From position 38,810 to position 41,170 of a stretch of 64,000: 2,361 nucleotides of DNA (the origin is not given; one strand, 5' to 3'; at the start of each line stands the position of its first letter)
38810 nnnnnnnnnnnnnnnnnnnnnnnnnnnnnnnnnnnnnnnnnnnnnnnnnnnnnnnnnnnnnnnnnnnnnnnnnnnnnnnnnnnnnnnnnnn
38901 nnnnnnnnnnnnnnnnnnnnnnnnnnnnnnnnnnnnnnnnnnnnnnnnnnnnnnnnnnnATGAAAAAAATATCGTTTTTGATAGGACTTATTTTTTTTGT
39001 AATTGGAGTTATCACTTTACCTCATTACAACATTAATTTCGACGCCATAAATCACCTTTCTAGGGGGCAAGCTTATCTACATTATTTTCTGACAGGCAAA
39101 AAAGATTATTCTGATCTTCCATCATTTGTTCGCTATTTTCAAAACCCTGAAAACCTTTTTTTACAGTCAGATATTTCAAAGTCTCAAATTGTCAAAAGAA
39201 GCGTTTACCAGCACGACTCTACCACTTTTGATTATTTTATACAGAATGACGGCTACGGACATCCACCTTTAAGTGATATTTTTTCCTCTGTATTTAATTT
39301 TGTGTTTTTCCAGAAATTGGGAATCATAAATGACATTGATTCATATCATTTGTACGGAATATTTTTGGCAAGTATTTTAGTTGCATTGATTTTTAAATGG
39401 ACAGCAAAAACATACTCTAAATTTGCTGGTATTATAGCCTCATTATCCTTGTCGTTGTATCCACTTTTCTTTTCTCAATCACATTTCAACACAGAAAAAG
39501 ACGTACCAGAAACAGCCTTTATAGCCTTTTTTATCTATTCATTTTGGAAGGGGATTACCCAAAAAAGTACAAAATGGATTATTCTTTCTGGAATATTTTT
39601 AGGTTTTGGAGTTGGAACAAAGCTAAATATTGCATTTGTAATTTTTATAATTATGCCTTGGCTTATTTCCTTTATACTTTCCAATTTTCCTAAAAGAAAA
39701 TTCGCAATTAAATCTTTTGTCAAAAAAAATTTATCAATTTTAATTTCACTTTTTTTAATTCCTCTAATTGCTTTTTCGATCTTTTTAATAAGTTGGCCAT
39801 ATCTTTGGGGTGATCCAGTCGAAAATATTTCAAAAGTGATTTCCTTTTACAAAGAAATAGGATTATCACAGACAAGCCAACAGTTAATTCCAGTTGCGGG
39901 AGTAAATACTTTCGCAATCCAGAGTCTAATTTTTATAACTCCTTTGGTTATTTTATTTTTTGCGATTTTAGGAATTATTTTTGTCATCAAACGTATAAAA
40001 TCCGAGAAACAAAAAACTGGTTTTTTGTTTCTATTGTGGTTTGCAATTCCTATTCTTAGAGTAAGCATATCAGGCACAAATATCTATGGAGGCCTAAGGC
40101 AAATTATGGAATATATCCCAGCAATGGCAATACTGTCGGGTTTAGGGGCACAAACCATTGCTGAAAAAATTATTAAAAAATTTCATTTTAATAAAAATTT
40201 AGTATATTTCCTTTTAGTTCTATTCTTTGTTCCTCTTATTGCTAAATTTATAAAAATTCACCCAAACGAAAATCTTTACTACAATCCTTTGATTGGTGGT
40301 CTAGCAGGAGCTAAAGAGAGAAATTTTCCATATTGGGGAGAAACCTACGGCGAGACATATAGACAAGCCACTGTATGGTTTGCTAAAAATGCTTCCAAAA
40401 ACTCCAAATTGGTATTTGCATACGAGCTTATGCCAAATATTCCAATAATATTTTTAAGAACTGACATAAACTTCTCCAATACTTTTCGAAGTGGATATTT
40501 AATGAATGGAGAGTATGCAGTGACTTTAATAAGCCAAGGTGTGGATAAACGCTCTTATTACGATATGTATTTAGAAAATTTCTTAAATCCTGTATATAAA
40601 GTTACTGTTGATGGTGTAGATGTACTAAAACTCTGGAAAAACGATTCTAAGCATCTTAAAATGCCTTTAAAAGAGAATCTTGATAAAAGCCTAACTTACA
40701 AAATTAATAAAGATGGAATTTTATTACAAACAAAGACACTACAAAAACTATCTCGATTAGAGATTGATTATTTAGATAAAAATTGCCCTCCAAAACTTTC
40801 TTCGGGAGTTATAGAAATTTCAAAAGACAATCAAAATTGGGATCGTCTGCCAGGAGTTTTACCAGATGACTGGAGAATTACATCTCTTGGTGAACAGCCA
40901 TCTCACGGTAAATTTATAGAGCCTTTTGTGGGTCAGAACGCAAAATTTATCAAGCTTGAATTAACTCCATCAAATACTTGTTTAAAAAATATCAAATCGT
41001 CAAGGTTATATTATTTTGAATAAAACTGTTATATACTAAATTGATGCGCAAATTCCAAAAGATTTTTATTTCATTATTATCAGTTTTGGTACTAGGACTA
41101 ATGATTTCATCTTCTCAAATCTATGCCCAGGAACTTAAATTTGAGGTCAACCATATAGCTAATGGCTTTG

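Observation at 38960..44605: Paralogous GT-C pair with C-terminal beta-sandwich-like tails flanks a divergently transcribed methyltransferase and a secreted protein.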

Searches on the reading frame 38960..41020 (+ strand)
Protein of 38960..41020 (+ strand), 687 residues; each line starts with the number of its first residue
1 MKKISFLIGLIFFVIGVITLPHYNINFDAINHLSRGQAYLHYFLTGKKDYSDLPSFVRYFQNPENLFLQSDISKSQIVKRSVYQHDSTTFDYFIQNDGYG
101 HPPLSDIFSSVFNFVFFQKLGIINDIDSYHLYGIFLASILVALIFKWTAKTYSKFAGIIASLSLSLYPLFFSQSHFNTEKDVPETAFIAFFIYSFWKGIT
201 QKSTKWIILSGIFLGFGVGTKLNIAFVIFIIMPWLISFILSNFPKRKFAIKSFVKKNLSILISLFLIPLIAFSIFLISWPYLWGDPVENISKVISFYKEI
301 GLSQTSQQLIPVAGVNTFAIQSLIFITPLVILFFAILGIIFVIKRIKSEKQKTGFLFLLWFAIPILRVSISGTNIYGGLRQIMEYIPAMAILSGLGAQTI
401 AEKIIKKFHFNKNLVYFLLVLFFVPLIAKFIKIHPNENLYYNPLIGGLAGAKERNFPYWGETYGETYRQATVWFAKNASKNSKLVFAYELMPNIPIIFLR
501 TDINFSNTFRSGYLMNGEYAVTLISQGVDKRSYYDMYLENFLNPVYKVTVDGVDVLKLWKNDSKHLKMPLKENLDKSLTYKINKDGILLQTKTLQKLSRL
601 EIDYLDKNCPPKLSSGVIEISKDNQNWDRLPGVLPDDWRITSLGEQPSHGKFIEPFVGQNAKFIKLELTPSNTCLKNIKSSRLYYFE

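Call 5: search_protein_families(library=pfam, proteins=[window:38960-41020:+], max_evalue=0.01)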
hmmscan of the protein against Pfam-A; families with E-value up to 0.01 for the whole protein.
window:38960-41020:+ (687 aa): 2 families
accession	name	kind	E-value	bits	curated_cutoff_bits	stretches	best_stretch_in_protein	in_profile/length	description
PF13231.12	PMT_2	-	6.9e-13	49.6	26.1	1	124-268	19-156/160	Dolichyl-phosphate-mannose-protein mannosyltransferase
PF02366.24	PMT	-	8.6e-08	32.5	22.7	1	136-272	95-233/245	Dolichyl-phosphate-mannose-protein mannosyltransferase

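Call 7: find_homologous_proteins(query=window:38960-41020:+, max_evalue=0.00001)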
Query window:38960-41020:+ (687 aa): 593 proteins with E <= 0.00001 among 8000 candidates; the best 120 are listed.
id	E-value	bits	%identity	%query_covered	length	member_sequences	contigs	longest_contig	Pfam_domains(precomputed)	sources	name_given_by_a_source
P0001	0.0e+0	1540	100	100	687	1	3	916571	PF02366.25,PF13231.13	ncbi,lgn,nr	ncbi:MAG: glycosyltransferase family 39 protein [Candidatus Woesebacteria bacterium]|nr:MAG: glycosy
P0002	6.6e-275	932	60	100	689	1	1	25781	PF13231.13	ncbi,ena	-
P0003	3.1e-269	913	56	100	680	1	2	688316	PF13231.13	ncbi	-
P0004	6.5e-258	876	56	100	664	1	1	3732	PF13231.13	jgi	jgi:hypothetical protein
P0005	7.5e-255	866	55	100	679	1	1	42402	PF13231.13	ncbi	-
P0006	3.0e-254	864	56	100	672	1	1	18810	PF13231.13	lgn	-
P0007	1.9e-250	851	53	100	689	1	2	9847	PF13231.13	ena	-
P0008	1.2e-248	845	53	100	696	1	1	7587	PF13231.13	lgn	-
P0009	1.6e-248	845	54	98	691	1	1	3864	PF13231.13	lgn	-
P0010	1.9e-248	845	54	100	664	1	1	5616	PF13231.13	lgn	-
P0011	7.3e-248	843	53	100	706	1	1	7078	PF13231.13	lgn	-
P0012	2.8e-247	841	53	100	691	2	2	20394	PF13231.13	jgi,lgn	-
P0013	3.4e-247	840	52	100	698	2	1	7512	PF02366.25,PF13231.13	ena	-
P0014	5.2e-247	840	52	99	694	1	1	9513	PF13231.13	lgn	-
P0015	1.0e-245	836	54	100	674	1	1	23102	PF13231.13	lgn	-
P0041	1.5e-233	795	51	100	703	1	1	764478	PF13231.13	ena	-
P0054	1.8e-227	775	51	100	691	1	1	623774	PF13231.13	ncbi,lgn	-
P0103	1.9e-220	752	49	100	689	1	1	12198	PF00754.32,PF02366.25,PF13231.13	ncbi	-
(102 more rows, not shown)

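Call 12: search_protein_families(library=pfam, proteins=[P0103], max_evalue=10)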
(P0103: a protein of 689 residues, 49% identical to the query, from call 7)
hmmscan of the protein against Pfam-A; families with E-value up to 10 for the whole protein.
P0103 (689 aa): 4 families
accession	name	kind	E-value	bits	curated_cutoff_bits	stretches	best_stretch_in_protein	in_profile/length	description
PF13231.12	PMT_2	-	1.9e-15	57.9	26.1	1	114-280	2-157/160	Dolichyl-phosphate-mannose-protein mannosyltransferase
PF02366.24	PMT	-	5.6e-07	29.8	22.7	1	141-281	84-231/245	Dolichyl-phosphate-mannose-protein mannosyltransferase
PF00754.31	F5_F8_type_C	-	1.5e-05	25.5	28.2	1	588-670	35-112/127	F5/8 type C domain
PF22633.2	F5_F8_type_C_2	-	0.025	15.6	27.8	1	589-635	21-68/91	NedA-like, galactose-binding domain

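Call 19: find_encoding_contigs(protein=P0003, flank=8000, max_places=2)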
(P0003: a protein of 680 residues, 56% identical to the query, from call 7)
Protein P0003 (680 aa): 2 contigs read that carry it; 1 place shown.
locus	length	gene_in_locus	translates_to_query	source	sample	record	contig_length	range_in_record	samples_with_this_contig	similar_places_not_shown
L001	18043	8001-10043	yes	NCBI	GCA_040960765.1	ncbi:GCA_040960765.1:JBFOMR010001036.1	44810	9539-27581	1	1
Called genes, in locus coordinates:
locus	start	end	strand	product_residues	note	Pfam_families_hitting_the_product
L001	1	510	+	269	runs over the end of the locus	PF00535:Glycos_transf_2, PF10111:Glyco_tranf_2_2 (weak)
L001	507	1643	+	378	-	PF13439:Glyco_transf_4, PF20706:GT4-conflict, PF00534:Glycos_transf_1, PF13692:Glyco_trans_1_4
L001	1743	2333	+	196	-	PF18915:DUF5667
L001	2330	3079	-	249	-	PF13489:Methyltransf_23, PF07021:MetW (weak), PF13847:Methyltransf_31, PF08241:Methyltransf_11, PF08242:Methyltransf_12, PF13649:Methyltransf_25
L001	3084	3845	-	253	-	PF01522:Polysacc_deac_1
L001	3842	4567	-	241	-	PF05175:MTS (weak), PF01209:Ubie_methyltran, PF13489:Methyltransf_23, PF06325:PrmA, PF13847:Methyltransf_31, PF08241:Methyltransf_11, PF08242:Methyltransf_12, PF13649:Methyltransf_25, +2 more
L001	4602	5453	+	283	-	PF01073:3Beta_HSD, PF01370:Epimerase, PF04321:RmlD_sub_bind, PF05368:NmrA (faint), PF16363:GDP_Man_Dehyd (weak), PF02719:Polysacc_synt_2, PF07993:NAD_binding_4, PF16363:GDP_Man_Dehyd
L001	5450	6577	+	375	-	PF20706:GT4-conflict, PF00534:Glycos_transf_1, PF13692:Glyco_trans_1_4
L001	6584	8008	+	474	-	PF13727:CoA_binding_3, PF01073:3Beta_HSD, PF01370:Epimerase, PF02719:Polysacc_synt_2, PF04321:RmlD_sub_bind, PF16363:GDP_Man_Dehyd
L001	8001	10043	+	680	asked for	PF13231:PMT_2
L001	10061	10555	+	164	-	PF18915:DUF5667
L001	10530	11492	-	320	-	PF13489:Methyltransf_23, PF05175:MTS (weak), PF05958:tRNA_U5-meth_tr (weak), PF02390:Methyltransf_4 (weak), PF08241:Methyltransf_11, PF08242:Methyltransf_12, PF13649:Methyltransf_25, PF13847:Methyltransf_31, +1 more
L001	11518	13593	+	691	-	PF13231:PMT_2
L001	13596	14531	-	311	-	PF00535:Glycos_transf_2, PF10111:Glyco_tranf_2_2, PF13641:Glyco_tranf_2_3 (weak)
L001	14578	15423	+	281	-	PF00535:Glycos_transf_2, PF10111:Glyco_tranf_2_2, PF13641:Glyco_tranf_2_3 (weak)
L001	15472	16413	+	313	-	PF01073:3Beta_HSD, PF01370:Epimerase, PF13460:NAD_binding_10 (faint), PF16363:GDP_Man_Dehyd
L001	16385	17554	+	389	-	PF00534:Glycos_transf_1, PF13692:Glyco_trans_1_4, PF13524:Glyco_trans_1_2 (weak), PF26337:Gtf3_C (weak)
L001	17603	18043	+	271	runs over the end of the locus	PF05148:Methyltransf_8 (faint), PF01209:Ubie_methyltran, PF13489:Methyltransf_23, PF13847:Methyltransf_31, PF08241:Methyltransf_11, PF08242:Methyltransf_12, PF13649:Methyltransf_25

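Call 20: find_encoding_contigs(protein=P0041, flank=8000, max_places=2)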
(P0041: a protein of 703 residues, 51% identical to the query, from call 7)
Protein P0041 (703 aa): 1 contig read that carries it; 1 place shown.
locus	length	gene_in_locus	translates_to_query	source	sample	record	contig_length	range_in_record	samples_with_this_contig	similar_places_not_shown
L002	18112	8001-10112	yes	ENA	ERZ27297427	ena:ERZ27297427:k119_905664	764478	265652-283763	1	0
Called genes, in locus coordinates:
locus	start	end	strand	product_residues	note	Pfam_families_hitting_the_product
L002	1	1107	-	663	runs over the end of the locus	PF13231:PMT_2 (weak)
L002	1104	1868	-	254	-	PF13641:Glyco_tranf_2_3 (weak), PF00535:Glycos_transf_2, PF10111:Glyco_tranf_2_2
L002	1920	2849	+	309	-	PF03706:LPG_synthase_TM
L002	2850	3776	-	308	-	-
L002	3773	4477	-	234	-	PF01209:Ubie_methyltran, PF05219:DREV (weak), PF13489:Methyltransf_23, PF05175:MTS (weak), PF13847:Methyltransf_31, PF08241:Methyltransf_11, PF08242:Methyltransf_12, PF13649:Methyltransf_25, +1 more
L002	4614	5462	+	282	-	PF01370:Epimerase, PF02719:Polysacc_synt_2 (faint), PF04321:RmlD_sub_bind, PF07993:NAD_binding_4 (faint), PF01073:3Beta_HSD, PF16363:GDP_Man_Dehyd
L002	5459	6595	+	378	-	PF20706:GT4-conflict (weak), PF00534:Glycos_transf_1, PF13692:Glyco_trans_1_4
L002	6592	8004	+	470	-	PF13727:CoA_binding_3, PF01073:3Beta_HSD (weak), PF01370:Epimerase, PF02719:Polysacc_synt_2, PF04321:RmlD_sub_bind, PF07993:NAD_binding_4 (faint), PF16363:GDP_Man_Dehyd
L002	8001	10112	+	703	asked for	PF13231:PMT_2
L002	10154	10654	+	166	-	PF18915:DUF5667 (weak)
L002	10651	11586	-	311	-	PF00535:Glycos_transf_2, PF10111:Glyco_tranf_2_2 (weak)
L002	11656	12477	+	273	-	PF00535:Glycos_transf_2, PF10111:Glyco_tranf_2_2 (weak), PF13641:Glyco_tranf_2_3 (weak)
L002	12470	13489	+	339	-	PF00535:Glycos_transf_2, PF10111:Glyco_tranf_2_2, PF13641:Glyco_tranf_2_3, PF13506:Glyco_transf_21 (faint), PF13632:Glyco_trans_2_3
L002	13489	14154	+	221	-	PF13489:Methyltransf_23, PF13649:Methyltransf_25, PF13847:Methyltransf_31, PF08241:Methyltransf_11, PF08242:Methyltransf_12 (weak)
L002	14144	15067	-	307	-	PF00535:Glycos_transf_2, PF10111:Glyco_tranf_2_2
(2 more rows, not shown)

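Call 24: find_encoding_contigs(protein=P0054, flank=8000, max_places=1)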
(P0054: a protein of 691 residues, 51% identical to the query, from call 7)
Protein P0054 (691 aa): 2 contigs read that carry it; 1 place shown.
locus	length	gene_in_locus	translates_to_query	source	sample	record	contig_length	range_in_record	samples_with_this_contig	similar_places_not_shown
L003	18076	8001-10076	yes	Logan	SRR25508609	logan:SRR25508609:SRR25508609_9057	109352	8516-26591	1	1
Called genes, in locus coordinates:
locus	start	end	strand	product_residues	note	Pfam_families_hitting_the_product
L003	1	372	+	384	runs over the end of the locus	-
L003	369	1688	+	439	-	PF13440:Polysacc_synt_3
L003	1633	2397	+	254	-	PF00535:Glycos_transf_2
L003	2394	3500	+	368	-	PF13439:Glyco_transf_4, PF20706:GT4-conflict, PF00534:Glycos_transf_1, PF13692:Glyco_trans_1_4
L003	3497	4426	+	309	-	PF03706:LPG_synthase_TM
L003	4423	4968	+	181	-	PF18915:DUF5667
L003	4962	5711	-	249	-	PF13489:Methyltransf_23, PF01209:Ubie_methyltran, PF05219:DREV (weak), PF05401:NodS, PF08241:Methyltransf_11, PF08242:Methyltransf_12, PF13649:Methyltransf_25, PF13847:Methyltransf_31, +2 more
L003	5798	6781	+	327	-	PF01073:3Beta_HSD, PF01370:Epimerase, PF02719:Polysacc_synt_2 (faint), PF04321:RmlD_sub_bind, PF05368:NmrA (weak), PF07993:NAD_binding_4, PF13460:NAD_binding_10, PF16363:GDP_Man_Dehyd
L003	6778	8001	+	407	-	PF13439:Glyco_transf_4, PF13477:Glyco_trans_4_2 (faint), PF13579:Glyco_trans_4_4 (weak), PF00534:Glycos_transf_1, PF13692:Glyco_trans_1_4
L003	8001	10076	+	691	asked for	PF13231:PMT_2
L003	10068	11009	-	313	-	PF00535:Glycos_transf_2, PF10111:Glyco_tranf_2_2 (weak)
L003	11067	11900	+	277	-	PF00535:Glycos_transf_2, PF10111:Glyco_tranf_2_2 (weak), PF13641:Glyco_tranf_2_3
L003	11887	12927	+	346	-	PF00535:Glycos_transf_2, PF13641:Glyco_tranf_2_3, PF13632:Glyco_trans_2_3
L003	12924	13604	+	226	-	PF01209:Ubie_methyltran (faint), PF13489:Methyltransf_23, PF13847:Methyltransf_31, PF08241:Methyltransf_11, PF08242:Methyltransf_12, PF13649:Methyltransf_25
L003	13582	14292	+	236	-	PF00535:Glycos_transf_2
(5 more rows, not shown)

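Call 38: search_protein_families(library=ncbifam, proteins=[window:38960-41020:+], max_evalue=0.001)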
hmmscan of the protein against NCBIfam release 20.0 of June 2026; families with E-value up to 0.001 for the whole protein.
window:38960-41020:+ (687 aa): 0 families

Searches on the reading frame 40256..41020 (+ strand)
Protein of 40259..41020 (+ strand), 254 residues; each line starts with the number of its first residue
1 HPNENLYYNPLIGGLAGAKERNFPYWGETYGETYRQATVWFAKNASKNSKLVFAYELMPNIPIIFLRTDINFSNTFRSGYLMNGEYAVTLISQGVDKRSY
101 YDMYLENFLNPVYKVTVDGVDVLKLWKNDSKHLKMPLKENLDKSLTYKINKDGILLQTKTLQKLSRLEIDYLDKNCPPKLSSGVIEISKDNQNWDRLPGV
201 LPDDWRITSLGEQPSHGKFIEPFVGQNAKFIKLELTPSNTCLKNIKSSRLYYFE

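Call 12: search_protein_families(library=pfam, proteins=[window:40259-41020:+], max_evalue=10)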
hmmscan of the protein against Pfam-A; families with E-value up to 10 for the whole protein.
seq(254 aa): 1 family
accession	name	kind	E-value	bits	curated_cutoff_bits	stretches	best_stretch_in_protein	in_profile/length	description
PF11766.14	Candida_ALS_N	-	0.15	11.8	25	1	141-193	121-171/247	Agglutinin-like protein, N-terminal domain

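Call 21: predict_structure(alignment_id=A1)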
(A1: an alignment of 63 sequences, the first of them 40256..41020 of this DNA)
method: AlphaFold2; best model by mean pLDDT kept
length: 255 residues; sequences in the alignment: 63
mean_pLDDT: 92.5   pTM: 0.89
mean pLDDT of the five models: 92.5, 92.0, 91.1, 90.7, 89.8
residues with pLDDT >= 90: 198; 70-90: 41; 50-70: 13; < 50: 3
segments of 3 or more residues with pLDDT < 50: none
pLDDT, mean of each block of 10 residues (from residue 1): 56 84 74 87 97 90 89 96 97 91 98 94 96 97 98 97 98 89 98 97 94 96 98 97 97 98
secondary structure, 60 per line:
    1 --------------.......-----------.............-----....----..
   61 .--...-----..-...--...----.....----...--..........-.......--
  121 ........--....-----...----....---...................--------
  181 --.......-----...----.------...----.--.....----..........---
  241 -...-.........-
elements in order: H15-21 H33-45 E51-54 E87-91 H101-109 E112-118 E121-128 E140-142 E147-150 E154-172 E183-189 E195-197 E219-223 E228-237 E246-254

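Call 23: fold_search(model_id=the predicted structure, library=pdb)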
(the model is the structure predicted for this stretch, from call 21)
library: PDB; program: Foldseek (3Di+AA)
matches with E <= 10: 1113; with E <= 0.001: 49
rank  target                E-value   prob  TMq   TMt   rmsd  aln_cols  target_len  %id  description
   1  4a42_A                6.0e-05  1.00  0.25  0.45   8.4       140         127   12  CpGH89CBM32-6 produced by Clostridium perfringens (released 2012-04-04)
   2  7t4s_F                8.1e-05  1.00  0.31  0.23  12.0       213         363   10  CryoEM structure of the HCMV Pentamer gH/gL/UL128/UL130/UL131A in complex with NRP2 and neutralizing fabs 8I21 and 13H (released 2022-03-23)
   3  4a42_B                9.1e-05  1.00  0.24  0.44   8.5       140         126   11  CpGH89CBM32-6 produced by Clostridium perfringens (released 2012-04-04)
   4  2qqj                  2.0e-04  1.00  0.29  0.25   9.9       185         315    9  Crystal Structure of the b1b2 Domains from Human Neuropilin-2 (released 2007-11-20)
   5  9qws_A                2.1e-04  1.00  0.32  0.09   5.2       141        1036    9  Cryo-EM structure of the human UBR4/KCMF1/CALM1 complex (C-term dimer interface focused refinement) (released 2025-09-03)
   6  4qdr                  2.7e-04  1.00  0.31  0.26  10.0       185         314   10  Physical basis for Nrp2 ligand binding (released 2015-04-15)
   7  2qqi                  2.7e-04  1.00  0.30  0.25  11.9       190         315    9  Crystal Structure of the b1b2 Domains from Human Neuropilin-1 (released 2007-11-20)
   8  4lqr                  2.8e-04  1.00  0.29  0.44   6.9       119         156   16  Structure of CBM32-3 from a family 31 glycoside hydrolase from Clostridium perfringens (released 2014-07-23)
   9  5msx_A                2.8e-04  1.00  0.25  0.16  16.6       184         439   11  Glycoside hydrolase BT_3662 (released 2017-03-22)
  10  4qdq_A                3.2e-04  1.00  0.30  0.25  10.1       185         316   10  Physical basis for Nrp2 ligand binding (released 2015-04-15)
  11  5xnr                  3.2e-04  1.00  0.28  0.19  14.3       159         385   11  Truncated AlyQ with CBM32 and alginate lyase domains (released 2018-06-13)
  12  4oyu_A                3.6e-04  1.00  0.31  0.42   5.1       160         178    9  Crystal structure of the N-terminal domains of muskelin (released 2015-02-11)
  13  2j1t_A                3.8e-04  1.00  0.28  0.47   4.5       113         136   15  Structure of a Streptococcus pneumoniae fucose binding module in complex with the Lewis Y antigen (released 2006-09-06)
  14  4a41                  3.8e-04  1.00  0.27  0.46  14.6       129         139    9  CpGH89CBM32-5, from Clostridium perfringens, in complex with galactose (released 2012-04-04)
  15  7ou8_AAA              4.1e-04  1.00  0.26  0.11   9.3       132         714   12  Human O-GlcNAc hydrolase in complex with DNJNAc-thiazolidines (released 2022-04-13)
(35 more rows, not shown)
